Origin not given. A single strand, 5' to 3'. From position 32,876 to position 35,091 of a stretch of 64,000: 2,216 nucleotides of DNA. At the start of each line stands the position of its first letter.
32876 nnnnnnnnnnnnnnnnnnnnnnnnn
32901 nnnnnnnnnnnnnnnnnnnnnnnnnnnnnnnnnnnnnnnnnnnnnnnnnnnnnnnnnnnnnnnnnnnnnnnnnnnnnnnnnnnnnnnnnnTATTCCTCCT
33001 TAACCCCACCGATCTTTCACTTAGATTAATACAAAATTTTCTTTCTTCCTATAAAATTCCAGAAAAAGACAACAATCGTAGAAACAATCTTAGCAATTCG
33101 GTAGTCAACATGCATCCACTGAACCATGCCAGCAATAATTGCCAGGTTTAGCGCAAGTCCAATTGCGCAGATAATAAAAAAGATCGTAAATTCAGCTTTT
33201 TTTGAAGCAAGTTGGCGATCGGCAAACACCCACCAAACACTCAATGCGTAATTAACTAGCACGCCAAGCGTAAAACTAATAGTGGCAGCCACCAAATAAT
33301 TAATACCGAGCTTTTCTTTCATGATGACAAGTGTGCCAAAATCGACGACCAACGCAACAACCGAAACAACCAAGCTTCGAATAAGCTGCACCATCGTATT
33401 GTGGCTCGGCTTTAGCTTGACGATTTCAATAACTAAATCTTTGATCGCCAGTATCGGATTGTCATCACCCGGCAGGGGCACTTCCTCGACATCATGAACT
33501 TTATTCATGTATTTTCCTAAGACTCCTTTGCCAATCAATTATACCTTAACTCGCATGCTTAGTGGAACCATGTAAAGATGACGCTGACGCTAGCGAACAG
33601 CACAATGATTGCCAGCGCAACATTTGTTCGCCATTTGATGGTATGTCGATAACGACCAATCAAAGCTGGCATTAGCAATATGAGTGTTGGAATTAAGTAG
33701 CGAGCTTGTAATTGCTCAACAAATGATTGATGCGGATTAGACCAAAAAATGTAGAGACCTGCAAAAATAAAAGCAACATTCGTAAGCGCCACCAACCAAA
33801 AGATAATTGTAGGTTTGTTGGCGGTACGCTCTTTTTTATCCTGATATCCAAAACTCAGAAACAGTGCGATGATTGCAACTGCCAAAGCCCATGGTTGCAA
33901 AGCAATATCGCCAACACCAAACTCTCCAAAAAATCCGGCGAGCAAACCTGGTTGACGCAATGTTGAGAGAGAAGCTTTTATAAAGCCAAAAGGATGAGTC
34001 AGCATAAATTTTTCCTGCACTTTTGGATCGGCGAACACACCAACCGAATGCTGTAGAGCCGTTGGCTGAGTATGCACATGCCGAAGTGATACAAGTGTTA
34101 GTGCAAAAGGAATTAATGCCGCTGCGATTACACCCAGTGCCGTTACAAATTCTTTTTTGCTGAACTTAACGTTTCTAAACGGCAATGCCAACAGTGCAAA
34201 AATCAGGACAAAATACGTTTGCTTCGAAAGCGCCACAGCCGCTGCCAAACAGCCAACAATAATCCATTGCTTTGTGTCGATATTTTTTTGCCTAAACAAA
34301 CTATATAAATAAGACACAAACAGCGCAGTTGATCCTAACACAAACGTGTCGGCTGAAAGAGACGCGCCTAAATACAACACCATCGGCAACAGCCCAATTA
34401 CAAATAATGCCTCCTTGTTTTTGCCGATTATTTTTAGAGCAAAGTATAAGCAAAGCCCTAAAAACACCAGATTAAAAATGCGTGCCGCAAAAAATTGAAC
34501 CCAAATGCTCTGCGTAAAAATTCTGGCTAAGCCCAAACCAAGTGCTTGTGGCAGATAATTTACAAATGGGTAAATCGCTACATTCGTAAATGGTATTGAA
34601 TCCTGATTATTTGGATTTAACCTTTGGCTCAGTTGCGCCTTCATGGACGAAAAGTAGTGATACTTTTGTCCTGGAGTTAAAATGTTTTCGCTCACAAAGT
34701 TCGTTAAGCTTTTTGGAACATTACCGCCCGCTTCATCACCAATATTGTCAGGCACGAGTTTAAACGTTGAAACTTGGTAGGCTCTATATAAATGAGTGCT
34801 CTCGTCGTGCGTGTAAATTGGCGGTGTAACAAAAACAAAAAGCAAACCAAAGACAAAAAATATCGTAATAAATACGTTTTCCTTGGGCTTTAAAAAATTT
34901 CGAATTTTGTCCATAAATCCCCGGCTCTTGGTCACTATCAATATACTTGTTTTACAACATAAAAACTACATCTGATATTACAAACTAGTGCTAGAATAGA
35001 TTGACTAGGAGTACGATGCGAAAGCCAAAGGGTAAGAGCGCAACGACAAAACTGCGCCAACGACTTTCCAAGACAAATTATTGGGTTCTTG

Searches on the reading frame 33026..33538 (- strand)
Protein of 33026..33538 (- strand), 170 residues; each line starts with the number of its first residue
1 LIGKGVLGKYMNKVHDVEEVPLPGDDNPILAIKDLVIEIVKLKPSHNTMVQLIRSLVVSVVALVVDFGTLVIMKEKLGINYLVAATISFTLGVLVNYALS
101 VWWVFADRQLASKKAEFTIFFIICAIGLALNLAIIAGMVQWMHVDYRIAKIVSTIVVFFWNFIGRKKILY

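Call 106: search_protein_families(library=pfam, proteins=[window:33026-33538:-], max_evalue=0.001)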
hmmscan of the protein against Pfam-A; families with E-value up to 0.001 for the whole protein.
window:33026-33538:- (170 aa): 1 family
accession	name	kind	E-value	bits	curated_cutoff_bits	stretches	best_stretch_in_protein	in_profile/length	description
PF04138.20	GtrA_DPMS_TM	-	2.8e-24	86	26.1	1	56-168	3-115/117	GtrA/DPMS, transmembrane domain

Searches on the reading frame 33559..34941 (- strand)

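Call 54: search_protein_families(library=pfam, proteins=[window:33559-34941:-], max_evalue=0.00001)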
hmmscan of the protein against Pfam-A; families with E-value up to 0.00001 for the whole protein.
window:33559-34941:- (460 aa): 2 families
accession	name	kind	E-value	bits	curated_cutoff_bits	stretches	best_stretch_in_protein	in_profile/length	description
PF09913.15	DUF2142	-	2.1e-49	168.8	30.1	1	29-422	1-394/395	Predicted membrane protein (DUF2142)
PF13231.12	PMT_2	-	1.4e-06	29.1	26.1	1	138-278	13-156/160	Dolichyl-phosphate-mannose-protein mannosyltransferase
